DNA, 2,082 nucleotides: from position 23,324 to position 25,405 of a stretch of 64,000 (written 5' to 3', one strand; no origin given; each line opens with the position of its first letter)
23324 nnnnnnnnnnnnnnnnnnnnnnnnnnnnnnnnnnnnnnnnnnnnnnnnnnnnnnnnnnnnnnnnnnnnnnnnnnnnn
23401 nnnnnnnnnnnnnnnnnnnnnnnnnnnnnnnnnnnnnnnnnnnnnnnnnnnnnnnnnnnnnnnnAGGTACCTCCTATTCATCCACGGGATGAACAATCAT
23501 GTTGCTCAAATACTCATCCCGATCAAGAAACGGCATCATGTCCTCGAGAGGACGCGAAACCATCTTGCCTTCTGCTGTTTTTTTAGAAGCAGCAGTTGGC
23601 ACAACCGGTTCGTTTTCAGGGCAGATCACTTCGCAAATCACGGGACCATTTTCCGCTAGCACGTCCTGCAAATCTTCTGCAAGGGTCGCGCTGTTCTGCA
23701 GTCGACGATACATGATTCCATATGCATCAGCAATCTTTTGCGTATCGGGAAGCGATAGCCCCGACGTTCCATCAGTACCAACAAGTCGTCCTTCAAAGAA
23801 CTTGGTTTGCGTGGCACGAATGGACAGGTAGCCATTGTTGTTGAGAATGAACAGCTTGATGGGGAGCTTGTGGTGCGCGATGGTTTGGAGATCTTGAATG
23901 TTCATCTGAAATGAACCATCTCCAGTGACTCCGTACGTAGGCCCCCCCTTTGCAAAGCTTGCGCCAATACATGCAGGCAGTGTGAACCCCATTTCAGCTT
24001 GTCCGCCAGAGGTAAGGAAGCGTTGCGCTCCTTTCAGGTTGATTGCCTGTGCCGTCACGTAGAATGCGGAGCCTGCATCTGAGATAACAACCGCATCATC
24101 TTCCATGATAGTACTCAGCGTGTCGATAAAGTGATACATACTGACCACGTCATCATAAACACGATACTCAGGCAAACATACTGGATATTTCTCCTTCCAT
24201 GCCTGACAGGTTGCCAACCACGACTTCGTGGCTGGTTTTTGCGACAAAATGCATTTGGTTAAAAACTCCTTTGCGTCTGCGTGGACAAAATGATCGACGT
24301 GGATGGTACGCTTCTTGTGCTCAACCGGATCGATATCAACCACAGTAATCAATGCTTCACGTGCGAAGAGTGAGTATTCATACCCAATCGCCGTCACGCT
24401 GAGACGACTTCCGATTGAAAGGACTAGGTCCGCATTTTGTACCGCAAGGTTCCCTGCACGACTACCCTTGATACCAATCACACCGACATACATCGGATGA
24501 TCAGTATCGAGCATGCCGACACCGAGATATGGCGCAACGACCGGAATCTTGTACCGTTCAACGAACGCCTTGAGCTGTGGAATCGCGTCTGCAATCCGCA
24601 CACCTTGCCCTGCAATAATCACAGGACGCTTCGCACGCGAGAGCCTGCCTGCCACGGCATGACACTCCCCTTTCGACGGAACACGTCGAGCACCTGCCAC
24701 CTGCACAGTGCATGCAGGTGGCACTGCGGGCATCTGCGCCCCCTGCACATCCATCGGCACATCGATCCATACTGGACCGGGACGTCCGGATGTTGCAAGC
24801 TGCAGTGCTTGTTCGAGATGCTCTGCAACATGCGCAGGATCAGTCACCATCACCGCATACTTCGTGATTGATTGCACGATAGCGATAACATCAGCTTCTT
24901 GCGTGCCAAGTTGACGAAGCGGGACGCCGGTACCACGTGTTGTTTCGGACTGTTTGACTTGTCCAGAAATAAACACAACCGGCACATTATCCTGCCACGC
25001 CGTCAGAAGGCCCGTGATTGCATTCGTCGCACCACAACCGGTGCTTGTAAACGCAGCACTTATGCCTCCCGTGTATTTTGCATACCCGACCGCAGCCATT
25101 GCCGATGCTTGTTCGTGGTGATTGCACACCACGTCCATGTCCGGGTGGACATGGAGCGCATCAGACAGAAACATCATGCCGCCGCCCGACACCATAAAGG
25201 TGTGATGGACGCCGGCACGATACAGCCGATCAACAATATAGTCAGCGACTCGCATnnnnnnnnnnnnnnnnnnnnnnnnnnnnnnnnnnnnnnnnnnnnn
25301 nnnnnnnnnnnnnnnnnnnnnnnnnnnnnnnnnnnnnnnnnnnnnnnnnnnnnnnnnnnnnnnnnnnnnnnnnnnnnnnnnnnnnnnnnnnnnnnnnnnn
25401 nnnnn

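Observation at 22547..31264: Candidate branched-chain 3,6-dideoxyhexose (yersiniose-like) pathway lacking an obvious E3 reductase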

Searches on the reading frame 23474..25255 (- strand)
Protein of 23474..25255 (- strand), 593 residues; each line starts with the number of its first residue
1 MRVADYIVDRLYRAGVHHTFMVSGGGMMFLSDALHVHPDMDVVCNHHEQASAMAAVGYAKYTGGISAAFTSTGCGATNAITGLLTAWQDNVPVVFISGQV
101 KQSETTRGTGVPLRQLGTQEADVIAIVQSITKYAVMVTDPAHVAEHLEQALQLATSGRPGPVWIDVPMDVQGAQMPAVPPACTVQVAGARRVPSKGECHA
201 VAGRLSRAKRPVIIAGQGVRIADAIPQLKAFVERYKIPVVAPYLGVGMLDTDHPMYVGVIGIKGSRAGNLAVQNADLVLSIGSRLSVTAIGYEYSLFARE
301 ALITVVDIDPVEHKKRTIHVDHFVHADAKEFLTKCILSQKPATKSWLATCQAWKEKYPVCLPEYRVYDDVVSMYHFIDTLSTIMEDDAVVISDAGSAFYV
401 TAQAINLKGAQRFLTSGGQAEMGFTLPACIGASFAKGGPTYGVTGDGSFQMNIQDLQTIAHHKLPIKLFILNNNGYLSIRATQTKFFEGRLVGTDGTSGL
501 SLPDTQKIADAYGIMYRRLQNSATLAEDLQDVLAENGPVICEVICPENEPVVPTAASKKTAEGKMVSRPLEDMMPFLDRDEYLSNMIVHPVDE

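Call 4: search_protein_families(library=pfam, proteins=[window:23474-25255:-])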
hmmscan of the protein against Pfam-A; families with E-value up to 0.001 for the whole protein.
window:23474-25255:- (593 aa): 3 families
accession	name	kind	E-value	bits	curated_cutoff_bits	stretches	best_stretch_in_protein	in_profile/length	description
PF02775.26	TPP_enzyme_C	-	1.8e-37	128.9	21.9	1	393-543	1-151/151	Thiamine pyrophosphate enzyme, C-terminal TPP binding domain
PF00205.28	TPP_enzyme_M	-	4.6e-35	120.7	30.4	1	200-334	3-136/137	Thiamine pyrophosphate enzyme, central domain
PF02776.23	TPP_enzyme_N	-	8.7e-30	103.4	26.8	1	1-115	1-107/119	Thiamine pyrophosphate enzyme, N-terminal TPP binding domain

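Call 5: search_protein_families(library=ncbifam, proteins=[window:23474-25255:-])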
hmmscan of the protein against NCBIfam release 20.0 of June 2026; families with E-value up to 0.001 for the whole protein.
window:23474-25255:- (593 aa): 53 families (the best 25 are shown)
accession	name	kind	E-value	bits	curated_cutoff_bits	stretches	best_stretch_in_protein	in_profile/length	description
TIGR00118.1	acolac_lg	equivalog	1.2e-116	390.5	538.35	1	1-558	1-547/557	biosynthetic-type acetolactate synthase large subunit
NF006524.0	PRK08978.1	equivalog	3.7e-112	375.4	738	1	2-559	2-538/548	acetolactate synthase 2 catalytic subunit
NF005584.0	PRK07282.1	equivalog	7.5e-107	358.2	970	1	4-561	13-556/566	acetolactate synthase large subunit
NF004710.0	PRK06048.1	equivalog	6e-105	351.8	976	1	1-556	8-548/561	acetolactate synthase large subunit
NF005228.0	PRK06725.1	equivalog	1.2e-104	350.5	991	1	3-565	18-565/571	acetolactate synthase large subunit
NF006016.1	PRK08155.1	equivalog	5.4e-100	335.4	870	1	4-555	6-542/554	acetolactate synthase large subunit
NF005824.0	PRK07710.1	equivalog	1.6e-99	333.8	976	1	4-560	20-563/573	acetolactate synthase large subunit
NF004919.0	PRK06276.1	equivalog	2e-99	333.5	866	1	1-551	1-546/582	acetolactate synthase large subunit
NF005651.0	PRK07418.1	subfamily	8.5e-96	321.5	942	1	4-567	22-580/617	acetolactate synthase large subunit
NF005860.0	PRK07789.1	equivalog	1e-94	318.1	881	1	4-579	37-609/615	acetolactate synthase large subunit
NF006319.0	PRK08527.1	equivalog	3.9e-92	309.5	905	1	4-560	7-553/565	acetolactate synthase large subunit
NF005058.0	PRK06466.1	equivalog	4.1e-86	289.7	951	1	4-560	7-562/574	acetolactate synthase 3 large subunit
NF006052.0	PRK08199.1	subfamily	1.2e-85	288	539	1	4-549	11-541/559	thiamine pyrophosphate protein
NF006581.0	PRK09107.1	equivalog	5.5e-84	282.5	974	1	2-563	12-571/595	acetolactate synthase 3 large subunit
NF006525.0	PRK08979.1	equivalog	1.9e-83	280.8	1084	1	4-555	7-555/572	acetolactate synthase 3 large subunit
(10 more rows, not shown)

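Call 7: find_encoding_contigs(protein=window:23474-25255:-, flank=10000, max_places=6)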
Protein window:23474-25255:- (593 aa): 9 contigs read that carry it; 3 places shown.
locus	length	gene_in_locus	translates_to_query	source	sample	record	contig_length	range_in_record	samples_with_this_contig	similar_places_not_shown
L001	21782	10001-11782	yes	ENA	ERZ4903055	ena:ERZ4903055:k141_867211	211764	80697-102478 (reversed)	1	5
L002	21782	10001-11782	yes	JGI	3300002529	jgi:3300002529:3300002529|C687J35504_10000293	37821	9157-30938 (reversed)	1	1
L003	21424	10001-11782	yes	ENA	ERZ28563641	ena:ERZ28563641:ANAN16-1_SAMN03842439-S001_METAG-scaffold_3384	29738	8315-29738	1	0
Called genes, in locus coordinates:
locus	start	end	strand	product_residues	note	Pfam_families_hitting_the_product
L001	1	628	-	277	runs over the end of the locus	PF00535:Glycos_transf_2 (weak)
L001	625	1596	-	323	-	PF00535:Glycos_transf_2, PF13641:Glyco_tranf_2_3 (weak)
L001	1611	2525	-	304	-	PF00535:Glycos_transf_2, PF10111:Glyco_tranf_2_2 (faint), PF13641:Glyco_tranf_2_3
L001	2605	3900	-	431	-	PF01943:Polysacc_synt, PF13440:Polysacc_synt_3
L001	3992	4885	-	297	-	PF01370:Epimerase, PF04321:RmlD_sub_bind, PF05368:NmrA (weak), PF16363:GDP_Man_Dehyd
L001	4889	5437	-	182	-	PF00908:dTDP_sugar_isom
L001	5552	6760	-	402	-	PF01041:DegT_DnrJ_EryC1, PF01212:Beta_elim_lyase (weak), PF00155:Aminotran_1_2, PF01053:Cys_Met_Meta_PP (weak)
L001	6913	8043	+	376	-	PF01073:3Beta_HSD, PF01370:Epimerase, PF02719:Polysacc_synt_2, PF04321:RmlD_sub_bind, PF16363:GDP_Man_Dehyd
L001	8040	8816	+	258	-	PF00483:NTP_transferase, PF12804:NTP_transf_3 (weak)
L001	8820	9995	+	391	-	PF00155:Aminotran_1_2, PF00266:Aminotran_5 (faint), PF01212:Beta_elim_lyase (weak), PF01053:Cys_Met_Meta_PP (weak), PF01041:DegT_DnrJ_EryC1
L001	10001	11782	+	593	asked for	PF02776:TPP_enzyme_N, PF00205:TPP_enzyme_M, PF02775:TPP_enzyme_C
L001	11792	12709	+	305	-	PF01118:Semialdhyde_dh (weak), PF01370:Epimerase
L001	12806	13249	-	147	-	-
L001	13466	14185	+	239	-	PF03372:Exo_endo_phos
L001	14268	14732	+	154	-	-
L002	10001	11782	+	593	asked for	PF02776:TPP_enzyme_N, PF00205:TPP_enzyme_M, PF02775:TPP_enzyme_C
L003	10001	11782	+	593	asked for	PF02776:TPP_enzyme_N, PF00205:TPP_enzyme_M, PF02775:TPP_enzyme_C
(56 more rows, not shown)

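Call 8: search_solved_structures(query=window:23474-25255:-, max_evalue=1e-20)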
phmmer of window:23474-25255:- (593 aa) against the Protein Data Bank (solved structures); distinct sequences matched with E-value up to 1e-20: 145 (the best 60 are shown).
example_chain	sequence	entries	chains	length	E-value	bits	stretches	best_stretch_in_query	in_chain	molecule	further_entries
8rph_A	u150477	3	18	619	7e-123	414.3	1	2-584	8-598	Thiamine pyrophosphate-binding protein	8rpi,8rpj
5ahk_A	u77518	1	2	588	1.1e-75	258.5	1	2-546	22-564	ACETOLACTATE SYNTHASE II, LARGE SUBUNIT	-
7tzz_A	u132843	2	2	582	4.9e-73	249.8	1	3-558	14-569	Acetolactate synthase, chloroplastic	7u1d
7u25_A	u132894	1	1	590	5e-73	249.7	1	3-558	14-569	Acetolactate synthase, chloroplastic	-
7stq_A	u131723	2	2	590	5.1e-73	249.7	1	3-558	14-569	Acetolactate synthase, chloroplastic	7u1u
6u9h_A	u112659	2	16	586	6.8e-73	249.3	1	3-558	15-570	Acetolactate synthase, chloroplastic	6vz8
1ybh_A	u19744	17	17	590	6.9e-73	249.3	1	3-558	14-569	Acetolactate synthase, chloroplast | Acetolactate synthase | Acetolactate synthase, chloroplastic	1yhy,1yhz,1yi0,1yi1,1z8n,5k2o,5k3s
3e9y_A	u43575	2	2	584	9.2e-73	248.9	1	3-558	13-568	Acetolactate synthase, chloroplastic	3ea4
8et5_A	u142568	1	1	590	1e-72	248.7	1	3-556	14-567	Acetolactate synthase, chloroplastic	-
6lpi_A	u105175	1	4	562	1.9e-69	237.9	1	4-555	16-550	Acetolactate synthase isozyme 1 large subunit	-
1jsc_A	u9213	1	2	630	2.5e-67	230.9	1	11-557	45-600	ACETOHYDROXY-ACID SYNTHASE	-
6u9d_A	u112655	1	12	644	2.7e-67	230.8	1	11-557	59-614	Acetolactate synthase catalytic subunit, mitochondrial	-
1n0h_A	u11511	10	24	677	3.3e-67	230.5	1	11-557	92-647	Acetolactate synthase | Acetolactate synthase, mitochondrial | Acetolactate synthase catalytic subunit, mitochondrial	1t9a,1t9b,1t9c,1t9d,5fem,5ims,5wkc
7egv_A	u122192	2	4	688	1e-66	228.9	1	9-561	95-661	Acetolactate synthase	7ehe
9yjz_A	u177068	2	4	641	1.2e-64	222.1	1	10-556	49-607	Acetolactate synthase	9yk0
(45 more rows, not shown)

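Call 21: find_homologous_proteins(query=window:23474-25255:-, max_evalue=1e-60)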
Query window:23474-25255:- (593 aa): 7995 proteins with E <= 1e-60 among 8000 candidates; the best 120 are listed.
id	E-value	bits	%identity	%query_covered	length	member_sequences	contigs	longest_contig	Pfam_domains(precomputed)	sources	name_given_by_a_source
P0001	0.0e+0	1348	100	100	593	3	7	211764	PF02775.27,PF02776.24,PF00205.29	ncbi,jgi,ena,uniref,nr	ncbi:hypothetical protein A3C87_03155 [Candidatus Kaiserbacteria bacterium RIFCSPHIGHO2_02_FULL_49_3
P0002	0.0e+0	1127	85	100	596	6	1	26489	PF02775.27,PF02776.24,PF00205.29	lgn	-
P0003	0.0e+0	1021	76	100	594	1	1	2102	PF02775.27,PF02776.24,PF00205.29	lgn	-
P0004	1.6e-274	930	68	100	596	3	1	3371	PF02775.27,PF02776.24,PF00205.29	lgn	-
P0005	1.7e-273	926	68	100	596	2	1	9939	PF02775.27,PF02776.24,PF00205.29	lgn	-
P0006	1.7e-272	923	69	100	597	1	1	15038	PF02775.27,PF02776.24,PF00205.29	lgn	-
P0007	6.5e-271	918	66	100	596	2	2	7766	PF02775.27,PF02776.24,PF00205.29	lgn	-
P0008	3.4e-269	912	66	100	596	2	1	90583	PF02775.27,PF02776.24,PF00205.29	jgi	jgi:acetolactate synthase I/II/III large subunit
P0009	5.7e-267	905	66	100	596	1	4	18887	PF02775.27,PF02776.24,PF00205.29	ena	-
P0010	6.4e-267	905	66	100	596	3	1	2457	PF02775.27,PF02776.24,PF00205.29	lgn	-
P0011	8.6e-266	901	66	100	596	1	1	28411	PF02775.27,PF02776.24,PF00205.29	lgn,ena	-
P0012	4.1e-263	892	65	100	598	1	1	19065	PF02775.27,PF02776.24,PF00205.29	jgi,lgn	jgi:acetolactate synthase-1/2/3 large subunit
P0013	8.1e-263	891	65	100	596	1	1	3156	PF02775.27,PF02552.23,PF02776.24,PF00205.29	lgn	-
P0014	1.1e-262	891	65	100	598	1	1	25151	PF02775.27,PF02776.24,PF00205.29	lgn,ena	-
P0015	4.0e-262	889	64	100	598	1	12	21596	PF02775.27,PF02776.24,PF00205.29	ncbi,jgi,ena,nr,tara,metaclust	ncbi:hypothetical protein CL644_01790 [bacterium]|nr:hypothetical protein [bacterium]|tara:strand:+ 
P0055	5.3e-231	786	58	100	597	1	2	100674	PF02775.27,PF02776.24,PF00205.29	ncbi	ncbi:MAG: thiamine pyrophosphate-binding protein [Armatimonadota bacterium]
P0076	2.6e-227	774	58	100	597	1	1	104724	PF02775.27,PF02776.24,PF00205.29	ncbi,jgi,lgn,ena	-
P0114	1.0e-223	762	57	100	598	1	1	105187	PF02775.27,PF02776.24,PF00205.29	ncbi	-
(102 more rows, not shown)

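Call 22: find_related_loci(query=window:23474-25255:-, collection=genome_contigs, flank=10000)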
Query window:23474-25255:- (593 aa) in genome_contigs; peptide patterns used: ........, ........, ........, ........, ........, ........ (x = any residue, [..] = any of these).
29 stretches matched a pattern; 4 encode a relative of the query (tblastn E <= 1e-3); 4 distinct loci.
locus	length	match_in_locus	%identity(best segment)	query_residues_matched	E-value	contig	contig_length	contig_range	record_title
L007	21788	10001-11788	64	1-593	0e+0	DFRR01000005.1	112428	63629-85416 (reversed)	MAG TPA_asm: Patescibacteria group bacterium UBA3458 UBA3458_contig_685, whole genome shotgun sequence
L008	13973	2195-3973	85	1-593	0e+0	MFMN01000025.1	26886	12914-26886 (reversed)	MAG: Candidatus Kaiserbacteria bacterium RIFCSPLOWO2_12_FULL_50_10 rifcsplowo2_12_scaffold_8541, whole genome shotgun se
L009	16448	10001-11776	40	1-587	3e-143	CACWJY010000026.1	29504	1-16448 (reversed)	MAG: Fibrobacter succinogenes isolate RUG10650 genome assembly, contig: RUG10650_asm_26, whole genome shotgun sequence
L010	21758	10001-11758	33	2-587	2e-111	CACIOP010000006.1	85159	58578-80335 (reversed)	uncultured Pelagibacteraceae bacterium isolate AG-913-N11 genome assembly, contig: AG-913-N11_NODE_6, whole genome shotg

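Call 25: find_encoding_contigs(protein=P0055, flank=10000, max_places=1)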
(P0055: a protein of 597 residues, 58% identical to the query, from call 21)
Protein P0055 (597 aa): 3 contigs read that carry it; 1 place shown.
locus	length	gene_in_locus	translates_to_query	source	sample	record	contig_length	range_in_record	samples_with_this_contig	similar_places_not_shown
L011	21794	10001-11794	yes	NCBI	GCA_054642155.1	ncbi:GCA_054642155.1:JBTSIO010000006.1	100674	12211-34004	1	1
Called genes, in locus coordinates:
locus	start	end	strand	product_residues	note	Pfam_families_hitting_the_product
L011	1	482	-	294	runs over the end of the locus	PF04468:PSP1, PF28472:PSP1_3rd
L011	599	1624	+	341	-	PF02388:FemAB, PF13480:Acetyltransf_6, PF02388:FemAB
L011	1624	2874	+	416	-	PF00202:Aminotran_3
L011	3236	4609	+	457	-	PF02706:Wzz, PF13807:GNVR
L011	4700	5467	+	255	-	PF00483:NTP_transferase, PF12804:NTP_transf_3 (weak)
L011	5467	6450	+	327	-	PF01073:3Beta_HSD, PF01370:Epimerase, PF02719:Polysacc_synt_2, PF04321:RmlD_sub_bind, PF05368:NmrA, PF16363:GDP_Man_Dehyd, PF07993:NAD_binding_4, PF13460:NAD_binding_10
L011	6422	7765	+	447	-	PF01041:DegT_DnrJ_EryC1, PF01053:Cys_Met_Meta_PP (faint)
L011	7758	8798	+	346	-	PF01073:3Beta_HSD (weak), PF01370:Epimerase, PF07993:NAD_binding_4, PF16363:GDP_Man_Dehyd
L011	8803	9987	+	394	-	PF00155:Aminotran_1_2, PF01041:DegT_DnrJ_EryC1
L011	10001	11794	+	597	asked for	PF02776:TPP_enzyme_N, PF00205:TPP_enzyme_M, PF02775:TPP_enzyme_C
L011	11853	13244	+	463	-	-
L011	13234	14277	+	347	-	PF13641:Glyco_tranf_2_3, PF00535:Glycos_transf_2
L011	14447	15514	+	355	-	PF13641:Glyco_tranf_2_3, PF00535:Glycos_transf_2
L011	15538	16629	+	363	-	PF13439:Glyco_transf_4, PF13579:Glyco_trans_4_4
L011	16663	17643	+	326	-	PF00535:Glycos_transf_2, PF13641:Glyco_tranf_2_3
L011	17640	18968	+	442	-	-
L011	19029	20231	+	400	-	PF13439:Glyco_transf_4, PF13579:Glyco_trans_4_4, PF20706:GT4-conflict, PF00534:Glycos_transf_1, PF13692:Glyco_trans_1_4, PF13524:Glyco_trans_1_2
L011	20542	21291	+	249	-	PF02397:Bac_transf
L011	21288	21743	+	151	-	PF00908:dTDP_sugar_isom, PF14667:Polysacc_synt_C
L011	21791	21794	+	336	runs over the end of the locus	PF01073:3Beta_HSD, PF01370:Epimerase, PF02719:Polysacc_synt_2, PF04321:RmlD_sub_bind, PF07993:NAD_binding_4, PF13460:NAD_binding_10, PF16363:GDP_Man_Dehyd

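Call 26: find_encoding_contigs(protein=P0114, flank=10000, max_places=1)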
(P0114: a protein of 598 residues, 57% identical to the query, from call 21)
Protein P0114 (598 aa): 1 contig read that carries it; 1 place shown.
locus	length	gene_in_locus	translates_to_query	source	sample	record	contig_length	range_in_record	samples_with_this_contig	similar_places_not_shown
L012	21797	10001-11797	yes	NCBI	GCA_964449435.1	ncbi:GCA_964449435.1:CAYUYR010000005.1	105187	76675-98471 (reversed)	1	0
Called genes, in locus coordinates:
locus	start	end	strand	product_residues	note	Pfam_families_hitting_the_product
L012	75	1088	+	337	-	PF00106:adh_short (weak), PF01073:3Beta_HSD, PF01370:Epimerase, PF02719:Polysacc_synt_2, PF04321:RmlD_sub_bind, PF13460:NAD_binding_10 (weak), PF16363:GDP_Man_Dehyd, PF07993:NAD_binding_4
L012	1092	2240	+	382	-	PF13477:Glyco_trans_4_2, PF13439:Glyco_transf_4, PF13579:Glyco_trans_4_4 (weak), PF00534:Glycos_transf_1, PF13692:Glyco_trans_1_4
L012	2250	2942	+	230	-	PF13578:Methyltransf_24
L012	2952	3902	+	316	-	PF00535:Glycos_transf_2, PF10111:Glyco_tranf_2_2, PF13641:Glyco_tranf_2_3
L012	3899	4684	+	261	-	-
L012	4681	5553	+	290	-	PF01531:Glyco_transf_11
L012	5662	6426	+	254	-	PF00483:NTP_transferase, PF12804:NTP_transf_3 (weak)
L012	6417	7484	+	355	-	PF04321:RmlD_sub_bind, PF01073:3Beta_HSD, PF01370:Epimerase, PF16363:GDP_Man_Dehyd, PF02719:Polysacc_synt_2, PF07993:NAD_binding_4 (weak)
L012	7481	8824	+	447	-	PF01041:DegT_DnrJ_EryC1, PF01053:Cys_Met_Meta_PP (weak)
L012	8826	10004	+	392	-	PF00155:Aminotran_1_2, PF01041:DegT_DnrJ_EryC1 (weak)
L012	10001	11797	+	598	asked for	PF02776:TPP_enzyme_N, PF00205:TPP_enzyme_M, PF02775:TPP_enzyme_C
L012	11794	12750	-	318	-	PF00535:Glycos_transf_2, PF10111:Glyco_tranf_2_2, PF13641:Glyco_tranf_2_3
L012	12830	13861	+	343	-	PF01073:3Beta_HSD, PF01370:Epimerase, PF02719:Polysacc_synt_2 (faint), PF07993:NAD_binding_4, PF16363:GDP_Man_Dehyd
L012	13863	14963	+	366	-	PF00852:Glyco_transf_10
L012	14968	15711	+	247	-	PF03269:DUF268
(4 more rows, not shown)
